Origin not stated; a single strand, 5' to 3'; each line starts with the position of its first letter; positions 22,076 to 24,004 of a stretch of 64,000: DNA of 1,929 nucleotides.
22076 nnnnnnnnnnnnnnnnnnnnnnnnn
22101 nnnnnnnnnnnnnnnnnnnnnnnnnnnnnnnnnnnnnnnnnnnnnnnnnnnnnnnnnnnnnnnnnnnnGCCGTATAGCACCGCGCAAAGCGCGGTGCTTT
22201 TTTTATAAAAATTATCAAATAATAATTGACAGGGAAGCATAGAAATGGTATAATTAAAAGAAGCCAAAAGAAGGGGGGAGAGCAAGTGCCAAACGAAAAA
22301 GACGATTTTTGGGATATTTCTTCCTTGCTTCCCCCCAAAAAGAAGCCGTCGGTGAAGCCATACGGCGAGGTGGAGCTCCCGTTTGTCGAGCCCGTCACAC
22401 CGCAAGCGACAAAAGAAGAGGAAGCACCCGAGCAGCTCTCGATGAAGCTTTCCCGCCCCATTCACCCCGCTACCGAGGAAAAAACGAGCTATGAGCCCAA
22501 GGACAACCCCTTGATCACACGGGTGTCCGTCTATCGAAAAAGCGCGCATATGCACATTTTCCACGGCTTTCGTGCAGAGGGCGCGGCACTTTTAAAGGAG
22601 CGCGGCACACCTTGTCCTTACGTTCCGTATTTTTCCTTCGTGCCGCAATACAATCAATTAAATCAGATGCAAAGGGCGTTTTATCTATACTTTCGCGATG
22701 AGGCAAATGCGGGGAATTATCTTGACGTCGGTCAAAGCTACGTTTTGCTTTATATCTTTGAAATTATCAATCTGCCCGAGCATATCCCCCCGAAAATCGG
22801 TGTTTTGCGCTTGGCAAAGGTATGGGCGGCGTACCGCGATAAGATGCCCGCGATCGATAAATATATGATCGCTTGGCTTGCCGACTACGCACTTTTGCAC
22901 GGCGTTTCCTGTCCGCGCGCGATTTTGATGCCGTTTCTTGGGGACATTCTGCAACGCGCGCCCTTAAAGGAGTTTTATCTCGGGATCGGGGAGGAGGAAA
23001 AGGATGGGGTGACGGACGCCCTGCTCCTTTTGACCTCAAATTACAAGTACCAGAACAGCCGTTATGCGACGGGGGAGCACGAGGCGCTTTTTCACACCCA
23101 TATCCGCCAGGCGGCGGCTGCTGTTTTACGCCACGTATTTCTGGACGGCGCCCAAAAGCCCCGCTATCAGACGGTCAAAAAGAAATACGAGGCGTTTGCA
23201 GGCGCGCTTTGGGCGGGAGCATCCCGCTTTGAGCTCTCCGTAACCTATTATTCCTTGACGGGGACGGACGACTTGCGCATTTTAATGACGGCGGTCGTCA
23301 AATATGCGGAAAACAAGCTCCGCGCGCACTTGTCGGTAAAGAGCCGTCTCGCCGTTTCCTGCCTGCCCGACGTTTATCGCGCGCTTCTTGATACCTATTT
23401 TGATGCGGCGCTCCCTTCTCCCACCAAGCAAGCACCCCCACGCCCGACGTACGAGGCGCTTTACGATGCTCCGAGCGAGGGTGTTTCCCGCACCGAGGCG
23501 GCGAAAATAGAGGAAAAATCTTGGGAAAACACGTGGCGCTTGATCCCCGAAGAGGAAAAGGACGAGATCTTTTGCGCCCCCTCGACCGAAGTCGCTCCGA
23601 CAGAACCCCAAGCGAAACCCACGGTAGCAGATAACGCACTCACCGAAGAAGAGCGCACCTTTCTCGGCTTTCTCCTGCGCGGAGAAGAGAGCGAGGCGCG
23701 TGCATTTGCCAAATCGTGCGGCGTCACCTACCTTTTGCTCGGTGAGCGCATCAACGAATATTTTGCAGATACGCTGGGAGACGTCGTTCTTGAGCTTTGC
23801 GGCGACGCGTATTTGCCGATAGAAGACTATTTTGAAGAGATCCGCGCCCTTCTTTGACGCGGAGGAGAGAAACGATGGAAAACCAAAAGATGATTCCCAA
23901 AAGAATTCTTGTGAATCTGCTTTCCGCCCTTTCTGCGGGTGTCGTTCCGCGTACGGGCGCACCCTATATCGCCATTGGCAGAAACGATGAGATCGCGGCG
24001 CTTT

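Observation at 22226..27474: TerB-N/TerB-C protein + DUF2791-type ATPase + Lhr-like helicase operon: a Shango-type anti-phage system in a core-genome slot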

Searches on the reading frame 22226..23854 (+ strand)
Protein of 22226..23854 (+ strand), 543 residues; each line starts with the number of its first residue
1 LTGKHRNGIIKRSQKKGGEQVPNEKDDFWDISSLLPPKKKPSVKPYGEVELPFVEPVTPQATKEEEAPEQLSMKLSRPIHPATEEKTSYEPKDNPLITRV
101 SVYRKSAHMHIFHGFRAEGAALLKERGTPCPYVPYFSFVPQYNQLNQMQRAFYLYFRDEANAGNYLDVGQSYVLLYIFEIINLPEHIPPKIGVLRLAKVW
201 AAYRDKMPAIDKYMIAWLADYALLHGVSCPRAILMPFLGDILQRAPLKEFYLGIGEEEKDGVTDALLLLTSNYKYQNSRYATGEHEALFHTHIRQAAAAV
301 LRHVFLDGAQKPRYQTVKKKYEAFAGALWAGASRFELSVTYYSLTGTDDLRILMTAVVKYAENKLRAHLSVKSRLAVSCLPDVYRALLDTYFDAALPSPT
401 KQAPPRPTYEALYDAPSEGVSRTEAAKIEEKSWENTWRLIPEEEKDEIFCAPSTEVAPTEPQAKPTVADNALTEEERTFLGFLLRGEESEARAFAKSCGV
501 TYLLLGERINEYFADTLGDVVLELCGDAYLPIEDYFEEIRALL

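Call 4: search_protein_families(library=pfam, proteins=[window:22226-23854:+], max_evalue=0.01)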
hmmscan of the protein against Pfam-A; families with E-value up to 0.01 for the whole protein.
window:22226-23854:+ (543 aa): 2 families
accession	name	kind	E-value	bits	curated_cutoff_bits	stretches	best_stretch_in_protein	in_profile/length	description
PF15615.11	TerB_C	-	5.2e-10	40.2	26.3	1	425-540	31-148/148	TerB-C domain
PF13208.11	TerB_N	-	5.6e-09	36.5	25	1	131-226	48-136/207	TerB N-terminal domain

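Call 5: search_protein_families(library=padloc, proteins=[window:22226-23854:+], max_evalue=0.01)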
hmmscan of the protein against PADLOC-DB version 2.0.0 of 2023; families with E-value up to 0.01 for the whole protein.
window:22226-23854:+ (543 aa): 1 family
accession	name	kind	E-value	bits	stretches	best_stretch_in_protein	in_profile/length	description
PDLC03958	SngA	-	1.4e-41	141.7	1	107-542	81-526/528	-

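Call 9: search_protein_families(library=ncbifam, proteins=[window:22286-23854:+], max_evalue=0.001)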
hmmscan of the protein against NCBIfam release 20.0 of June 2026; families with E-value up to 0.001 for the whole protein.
window:22286-23854:+ (523 aa): 0 families

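Call 25: find_homologous_proteins(query=window:22286-23854:+, max_evalue=0.00001)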
Query window:22286-23854:+ (523 aa): 127 proteins with E <= 0.00001 among 8000 candidates; the best 120 are listed.
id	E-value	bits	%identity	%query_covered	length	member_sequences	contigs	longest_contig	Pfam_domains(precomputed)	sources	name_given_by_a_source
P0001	0.0e+0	1197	100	100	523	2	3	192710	PF13208.12,PF15615.12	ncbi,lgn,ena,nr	ncbi:MAG: TerB N-terminal domain-containing protein [Clostridia bacterium]|nr:TerB N-terminal domain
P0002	2.3e-282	955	80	100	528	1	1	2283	PF13208.12,PF15615.12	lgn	-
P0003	4.6e-206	704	60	100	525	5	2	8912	PF13208.12,PF15615.12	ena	-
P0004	2.0e-205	701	60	100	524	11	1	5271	PF13208.12,PF15615.12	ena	-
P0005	7.6e-205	700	60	100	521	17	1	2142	PF13208.12,PF15615.12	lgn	-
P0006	2.3e-204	698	60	100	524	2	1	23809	PF13208.12,PF15615.12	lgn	-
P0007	7.1e-202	690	58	100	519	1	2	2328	PF13208.12,PF15615.12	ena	-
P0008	2.6e-201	688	60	100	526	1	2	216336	PF13208.12,PF15615.12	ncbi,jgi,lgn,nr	ncbi:MAG: hypothetical protein E7609_00770 [Ruminococcaceae bacterium]|nr:hypothetical protein [Osci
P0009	2.7e-201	688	60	100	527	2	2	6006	PF13208.12,PF15615.12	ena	-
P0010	5.8e-201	687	59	100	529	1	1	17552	PF13208.12,PF15615.12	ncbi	-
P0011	2.6e-199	681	58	100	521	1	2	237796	PF13208.12,PF15615.12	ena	-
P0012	1.9e-196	672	59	99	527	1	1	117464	PF13208.12,PF15615.12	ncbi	-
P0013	1.9e-194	665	58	100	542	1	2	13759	PF13208.12,PF15615.12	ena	-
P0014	9.2e-194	663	59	100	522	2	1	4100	PF13208.12,PF15615.12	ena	-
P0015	4.1e-192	658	58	100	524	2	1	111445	PF13208.12,PF15615.12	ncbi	-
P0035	1.4e-136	474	46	99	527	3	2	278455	PF13208.12,PF15615.12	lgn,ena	-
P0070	4.7e-77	278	33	98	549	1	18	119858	PF13208.12,PF15615.12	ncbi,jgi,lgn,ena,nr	ncbi:MAG: hypothetical protein E7679_03500 [Ruminococcaceae bacterium]|nr:hypothetical protein [Osci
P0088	1.3e-67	247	32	95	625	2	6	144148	PF13208.12,PF15615.12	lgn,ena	-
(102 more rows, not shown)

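Call 28: search_solved_structures(query=window:22286-23854:+, max_evalue=1)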
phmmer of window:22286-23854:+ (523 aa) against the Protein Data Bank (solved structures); distinct sequences matched with E-value up to 1: 0.

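Call 31: find_encoding_contigs(protein=P0070, flank=8000, max_places=4)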
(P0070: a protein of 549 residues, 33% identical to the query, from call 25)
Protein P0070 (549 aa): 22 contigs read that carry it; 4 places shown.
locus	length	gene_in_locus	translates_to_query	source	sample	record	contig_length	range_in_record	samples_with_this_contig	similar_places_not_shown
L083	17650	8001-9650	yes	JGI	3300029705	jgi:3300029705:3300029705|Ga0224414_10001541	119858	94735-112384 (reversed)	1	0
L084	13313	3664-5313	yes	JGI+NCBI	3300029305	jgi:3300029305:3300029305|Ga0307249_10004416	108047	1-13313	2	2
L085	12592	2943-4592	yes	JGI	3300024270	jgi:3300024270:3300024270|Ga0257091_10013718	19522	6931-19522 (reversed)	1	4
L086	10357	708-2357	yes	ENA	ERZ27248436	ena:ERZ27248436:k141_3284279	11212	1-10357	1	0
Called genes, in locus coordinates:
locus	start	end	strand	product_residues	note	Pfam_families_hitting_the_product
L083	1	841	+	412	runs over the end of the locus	PF07690:MFS_1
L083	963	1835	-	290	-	PF01988:VIT1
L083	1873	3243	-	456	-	PF13440:Polysacc_synt_3 (faint), PF01554:MatE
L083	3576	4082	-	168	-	-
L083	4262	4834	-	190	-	PF02417:Chromate_transp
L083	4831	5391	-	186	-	PF02417:Chromate_transp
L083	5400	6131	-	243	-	PF12146:Hydrolase_4 (weak), PF12695:Abhydrolase_5, PF00561:Abhydrolase_1 (faint)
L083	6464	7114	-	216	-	PF00891:Methyltransf_2, PF02353:CMAS, PF13489:Methyltransf_23, PF13847:Methyltransf_31, PF08241:Methyltransf_11, PF08242:Methyltransf_12, PF13649:Methyltransf_25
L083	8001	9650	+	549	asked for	PF13208:TerB_N, PF15615:TerB_C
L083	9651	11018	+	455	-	PF10923:BrxC_BrxD, PF13191:AAA_16 (weak)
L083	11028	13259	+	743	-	PF00270:DEAD, PF04851:ResIII (weak), PF00271:Helicase_C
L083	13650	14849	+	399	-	PF00291:PALP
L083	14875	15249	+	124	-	PF01042:Ribonuc_L-PSP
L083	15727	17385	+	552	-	PF02776:TPP_enzyme_N, PF00205:TPP_enzyme_M, PF02775:TPP_enzyme_C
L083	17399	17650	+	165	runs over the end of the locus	PF01842:ACT, PF22629:ACT_AHAS_ss, PF13710:ACT_5, PF10369:ALS_ss_C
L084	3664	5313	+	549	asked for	PF13208:TerB_N, PF15615:TerB_C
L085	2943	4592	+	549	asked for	PF13208:TerB_N, PF15615:TerB_C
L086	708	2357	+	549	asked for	PF13208:TerB_N, PF15615:TerB_C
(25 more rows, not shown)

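Call 32: find_encoding_contigs(protein=P0088, flank=8000, max_places=4)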
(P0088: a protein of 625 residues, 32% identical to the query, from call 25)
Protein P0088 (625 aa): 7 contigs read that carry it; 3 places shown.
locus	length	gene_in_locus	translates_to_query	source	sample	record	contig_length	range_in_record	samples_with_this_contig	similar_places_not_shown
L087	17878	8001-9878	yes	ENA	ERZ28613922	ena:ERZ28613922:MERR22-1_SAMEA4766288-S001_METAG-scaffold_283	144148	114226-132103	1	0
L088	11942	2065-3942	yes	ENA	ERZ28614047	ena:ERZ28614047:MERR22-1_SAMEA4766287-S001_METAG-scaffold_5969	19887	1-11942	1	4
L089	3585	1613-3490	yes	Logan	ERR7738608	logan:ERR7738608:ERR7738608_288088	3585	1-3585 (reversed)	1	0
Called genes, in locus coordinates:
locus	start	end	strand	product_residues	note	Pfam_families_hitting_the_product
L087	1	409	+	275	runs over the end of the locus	PF01522:Polysacc_deac_1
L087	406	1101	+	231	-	PF01522:Polysacc_deac_1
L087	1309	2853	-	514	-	PF01943:Polysacc_synt (weak), PF01554:MatE (weak)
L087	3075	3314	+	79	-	PF00301:Rubredoxin, PF21349:RUBY_RBDX (faint)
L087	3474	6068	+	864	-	PF02739:5_3_exonuc_N, PF01367:5_3_exonuc, PF22619:DNA_polI_exo1 (weak), PF00476:DNA_pol_A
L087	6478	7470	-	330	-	PF06574:FAD_syn, PF01687:Flavokinase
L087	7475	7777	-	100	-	PF06135:IreB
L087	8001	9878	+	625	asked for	PF13208:TerB_N, PF15615:TerB_C (faint)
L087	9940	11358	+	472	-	PF10923:BrxC_BrxD, PF13191:AAA_16 (weak)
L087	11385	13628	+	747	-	PF00270:DEAD, PF04851:ResIII, PF00271:Helicase_C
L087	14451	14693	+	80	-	-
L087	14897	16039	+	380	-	PF13793:Pribosyltran_N, PF00156:Pribosyltran, PF14572:Pribosyl_synth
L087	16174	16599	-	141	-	-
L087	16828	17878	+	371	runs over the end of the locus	PF00056:Ldh_1_N, PF02866:Ldh_1_C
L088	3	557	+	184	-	?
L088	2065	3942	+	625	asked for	PF13208:TerB_N, PF15615:TerB_C (faint)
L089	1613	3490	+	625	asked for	PF13208:TerB_N, PF15615:TerB_C (faint)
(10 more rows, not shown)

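Call 37: predict_structure(alignment_id=A1)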
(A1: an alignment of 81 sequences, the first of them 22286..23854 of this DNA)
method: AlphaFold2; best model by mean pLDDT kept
length: 523 residues; sequences in the alignment: 81
mean_pLDDT: 86.5   pTM: 0.65
mean pLDDT of the five models: 86.5, 85.9, 85.5, 85.1, 84.7
residues with pLDDT >= 90: 351; 70-90: 76; 50-70: 68; < 50: 28
segments of 3 or more residues with pLDDT < 50: 40-46, 430-448
pLDDT, mean of each block of 10 residues (from residue 1): 56 69 56 62 49 55 86 94 89 92 97 97 97 98 98 98 97 98 97 97 97 95 96 79 93 95 96 96 82 83 95 95 91 97 96 92 96 91 76 71 86 86 66 40 45 96 98 98 98 95 97 96 90
secondary structure, 60 per line:
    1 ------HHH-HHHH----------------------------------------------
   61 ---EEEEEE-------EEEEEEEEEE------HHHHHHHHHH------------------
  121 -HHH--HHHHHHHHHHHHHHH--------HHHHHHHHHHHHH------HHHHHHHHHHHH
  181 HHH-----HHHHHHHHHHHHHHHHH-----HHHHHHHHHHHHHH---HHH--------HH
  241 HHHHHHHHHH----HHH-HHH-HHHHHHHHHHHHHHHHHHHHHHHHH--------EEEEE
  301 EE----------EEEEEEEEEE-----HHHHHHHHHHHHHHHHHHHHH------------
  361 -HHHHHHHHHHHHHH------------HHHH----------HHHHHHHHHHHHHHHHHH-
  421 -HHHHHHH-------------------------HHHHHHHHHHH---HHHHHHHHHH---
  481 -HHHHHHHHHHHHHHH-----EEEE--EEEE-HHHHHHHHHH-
elements in order: H11-14 E64-69 E77-86 H93-102 H127-141 H150-162 H169-183 H189-205 H211-224 H239-250 H263-287 E296-302 E313-322 H328-348 H362-375 H388-391 H402-419 H422-428 H454-464 H468-477 H482-496 E502-505 E508-511 H513-522

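Call 39: fold_search(model_id=the predicted structure, library=pdb)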
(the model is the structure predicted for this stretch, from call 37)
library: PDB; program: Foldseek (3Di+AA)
matches with E <= 10: 184; with E <= 0.001: 0
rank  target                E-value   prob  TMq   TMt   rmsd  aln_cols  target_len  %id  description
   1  2wpv_A                4.0e-01  0.20  0.15  0.23  18.0       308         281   13  Crystal structure of S. cerevisiae Get4-Get5 complex (released 2010-01-26)
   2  4pzj                  4.2e-01  0.95  0.11  0.54   3.8        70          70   14  1.60 Angstrom resolution crystal structure of a transcriptional regulator of the LysR family from Eggerthella lenta DSM  (released 2014-04-23)
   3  8wpa_D                8.8e-01  0.90  0.11  0.48   3.7        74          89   16  Crystal Structure of the Acinetobacter baumannii LysR family regulator AceR DNA-binding domain (H32) (released 2025-04-16)
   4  5y2v_B                1.2e+00  0.84  0.11  0.18   3.5        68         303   18  Strcutrue of the full-length CcmR complexed with 2-OG from Synechocystis PCC6803 (released 2017-12-27)
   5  8y6u_J                1.2e+00  0.47  0.08  0.38   3.6        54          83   22  Cryo-EM structure of E.coli transcription initiation complex with transcription factor GcvA (released 2024-06-05)
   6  4pwx_E                1.2e+00  0.12  0.15  0.24  18.6       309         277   12  Crystal structure of an ATP-bound Get3-Get4-Get5 complex from S.cerevisiae (released 2014-04-09)
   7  5y2v_C                1.3e+00  0.82  0.11  0.17   3.8        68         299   18  Strcutrue of the full-length CcmR complexed with 2-OG from Synechocystis PCC6803 (released 2017-12-27)
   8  7trv_A                1.3e+00  0.57  0.11  0.44   4.7        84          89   14  Crystal Structure of the DNA-Binding Domain of the LysR family Transcriptional Regulator YfbA from Yersinia pestis (released 2022-02-09)
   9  9f14_B                1.4e+00  0.80  0.11  0.17   3.5        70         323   13  The crystal structure of full length tetramer CysB from Klebsiella aerogenes in complex with N-acetylserine (released 2024-07-24)
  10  9dos_B                1.4e+00  0.04  0.08  0.09  17.6       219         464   10  Crystal structure of sphA with hydroVGQ (released 2025-10-22)
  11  3fxq_A                1.6e+00  0.77  0.11  0.18   3.6        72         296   14  Crystal structure of the LysR-type transcriptional regulator TsaR (released 2010-01-26)
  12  4ihs_C                1.7e+00  0.63  0.10  0.44   3.9        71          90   15  Crystal Structure of BenM_DBD/catB site 1 DNA Complex (released 2013-07-10)
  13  5z4z_B                1.7e+00  0.80  0.12  0.50   3.5        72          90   14  Crystal structure of PaCysB NTD domain with space group C2 (released 2019-01-23)
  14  4x6g_C                1.7e+00  0.66  0.11  0.18   3.4        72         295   24  Full-length OxyR C199D from pseudomonas aeruginosa (released 2015-04-29)
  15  3hhg_B                1.8e+00  0.72  0.11  0.18   3.7        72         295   19  Structure of CrgA, a LysR-type transcriptional regulator from Neisseria meningitidis. (released 2009-07-07)
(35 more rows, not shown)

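Call 40: find_encoding_contigs(protein=P0035, flank=8000, max_places=3)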
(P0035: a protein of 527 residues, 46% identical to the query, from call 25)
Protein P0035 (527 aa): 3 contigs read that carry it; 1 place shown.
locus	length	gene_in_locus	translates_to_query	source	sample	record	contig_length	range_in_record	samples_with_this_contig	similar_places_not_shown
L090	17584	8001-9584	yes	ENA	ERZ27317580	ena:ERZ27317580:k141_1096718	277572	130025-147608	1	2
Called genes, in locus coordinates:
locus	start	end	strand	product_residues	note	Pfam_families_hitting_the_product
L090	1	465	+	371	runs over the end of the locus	PF05050:Methyltransf_21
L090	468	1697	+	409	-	PF01136:Peptidase_U32, PF16325:Peptidase_U32_C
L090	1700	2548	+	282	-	PF02673:BacA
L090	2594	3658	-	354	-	PF11258:DUF3048, PF17479:DUF3048_C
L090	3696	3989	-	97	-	-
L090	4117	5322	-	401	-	PF01467:CTP_transf_like (faint), PF05636:HIGH_NTase1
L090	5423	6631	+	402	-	PF00871:Acetate_kinase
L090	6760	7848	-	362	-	PF20720:nSTAND3 (weak)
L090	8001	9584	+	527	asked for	PF13208:TerB_N, PF15615:TerB_C (weak)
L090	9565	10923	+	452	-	PF10923:BrxC_BrxD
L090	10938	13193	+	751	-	PF00270:DEAD, PF00271:Helicase_C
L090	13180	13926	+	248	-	PF13489:Methyltransf_23, PF05401:NodS (weak), PF13847:Methyltransf_31, PF08241:Methyltransf_11, PF08242:Methyltransf_12, PF13649:Methyltransf_25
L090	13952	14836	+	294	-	PF01430:HSP33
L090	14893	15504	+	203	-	PF02588:YitT_membrane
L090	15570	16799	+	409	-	PF00365:PFK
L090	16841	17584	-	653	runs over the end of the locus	PF07602:DUF1565 (faint), PF22842:Pel9A-like_beta_helix, PF21258:Glyco_hydro_120_ins, PF05048:NosD (weak), PF13229:Beta_helix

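Call 65: search_solved_structures(query=A1, max_evalue=1)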
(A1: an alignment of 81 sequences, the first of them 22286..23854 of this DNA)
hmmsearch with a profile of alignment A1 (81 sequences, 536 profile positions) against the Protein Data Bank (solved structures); distinct sequences matched with E-value up to 1: 4.
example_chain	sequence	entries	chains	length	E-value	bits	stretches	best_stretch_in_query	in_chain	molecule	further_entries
7dvr_A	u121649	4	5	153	0.0043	19.1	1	370-489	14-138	HTH marR-type domain-containing protein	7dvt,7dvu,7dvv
7dvs_A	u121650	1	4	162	0.0059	18.7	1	370-489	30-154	MarR family transcriptional regulator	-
9r8v_A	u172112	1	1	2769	0.048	15.7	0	137-176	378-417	Pre-mRNA-processing-splicing factor 8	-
9e78_2B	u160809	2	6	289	0.97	11.3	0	407-487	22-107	DMIP6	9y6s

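Call 69: fold_search(model_id=the predicted structure, library=viral)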
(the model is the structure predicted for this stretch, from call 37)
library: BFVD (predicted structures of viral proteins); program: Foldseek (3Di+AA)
matches with E <= 10: 165; with E <= 0.001: 0
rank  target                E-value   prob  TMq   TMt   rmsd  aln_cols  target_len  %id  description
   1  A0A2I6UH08            3.3e-01  0.16  0.09  0.18  29.2       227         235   14  Uncharacterized protein [Salinibacter phage M31CR41-2]
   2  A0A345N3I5            4.5e-01  0.06  0.10  0.16  18.2       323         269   13  (no name in the UniProt tables at hand)
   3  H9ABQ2                4.7e-01  0.91  0.11  0.36  15.1       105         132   17  ORF1 [Halogeometricum pleomorphic virus 1]
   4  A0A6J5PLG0            5.7e-01  0.97  0.12  0.50   3.3        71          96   14  HTH lysR-type domain-containing protein [uncultured Caudovirales phage]
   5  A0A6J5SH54            8.1e-01  0.13  0.12  0.23  25.4       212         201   11  Tail tubular protein A [uncultured Caudovirales phage]
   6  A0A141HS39            8.5e-01  0.08  0.08  0.10  21.2       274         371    8  (no name in the UniProt tables at hand)
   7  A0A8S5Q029            9.4e-01  0.75  0.10  0.16   3.9        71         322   20  Transcriptional regulator [Siphoviridae sp. ctMOb8]
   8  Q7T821                1.1e+00  0.03  0.09  0.11  28.3       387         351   14  Minor outer capsid protein P9 [Rice dwarf virus]
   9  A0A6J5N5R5            1.2e+00  0.25  0.12  0.27  11.0       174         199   11  Gp6 domain containing protein [uncultured Caudovirales phage]
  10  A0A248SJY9            1.2e+00  0.03  0.08  0.11  27.3       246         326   10  (no name in the UniProt tables at hand)
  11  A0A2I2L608            1.2e+00  0.03  0.09  0.09  29.5       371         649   12  Serine/Threonine protein kinase [Orpheovirus IHUMI-LCC2]
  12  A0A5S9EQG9            1.2e+00  0.03  0.08  0.14  36.1       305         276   10  Neck protein [Tenacibaculum phage PTm1]
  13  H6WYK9                1.3e+00  0.03  0.06  0.09  31.4       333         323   13  Uncharacterized protein [Hafnia phage Enc34]
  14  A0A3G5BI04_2          1.3e+00  0.03  0.11  0.07  34.0       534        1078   11  Wssv144 [White spot syndrome virus]
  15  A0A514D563            1.4e+00  0.06  0.07  0.10  19.3       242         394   11  Uncharacterized protein [Arenavirus sp.]
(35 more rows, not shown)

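Call 72: search_dna_similar(query=window:22286-23854:+, collection=plasmids, mode=protein, max_rows=30, rows=spread)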
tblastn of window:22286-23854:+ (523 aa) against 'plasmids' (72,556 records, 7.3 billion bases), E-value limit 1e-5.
Records with a match: 4; places in all: 4; records where one place covers at least 80% of the query: 0.
Best place of each record, by identity: <60% 4.
By first word of the organism name: Paenibacillus 2; Bacillus 2.
By predicted mobility (MOB-suite, as given by PLSDB): non-mobilizable 4.
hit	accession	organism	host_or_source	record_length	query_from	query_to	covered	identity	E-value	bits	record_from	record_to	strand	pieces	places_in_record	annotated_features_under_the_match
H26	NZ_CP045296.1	Paenibacillus cellulositrophicus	cell culture,Thai soil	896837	93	384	56%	28.2%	5e-27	123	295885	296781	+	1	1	TerB N-terminal domain-containing protein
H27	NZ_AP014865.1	Bacillus thuringiensis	-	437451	47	382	64%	21.3%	1e-13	82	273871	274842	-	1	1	TerB N-terminal domain-containing protein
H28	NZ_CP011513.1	Paenibacillus peoriae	cell culture,soil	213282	95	347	48%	25.7%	6e-10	70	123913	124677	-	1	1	TerB N-terminal domain-containing protein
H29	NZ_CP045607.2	Bacillus cereus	Whole organism,soil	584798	105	382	53%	22.8%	9e-12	76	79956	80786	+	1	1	TerB N-terminal domain-containing protein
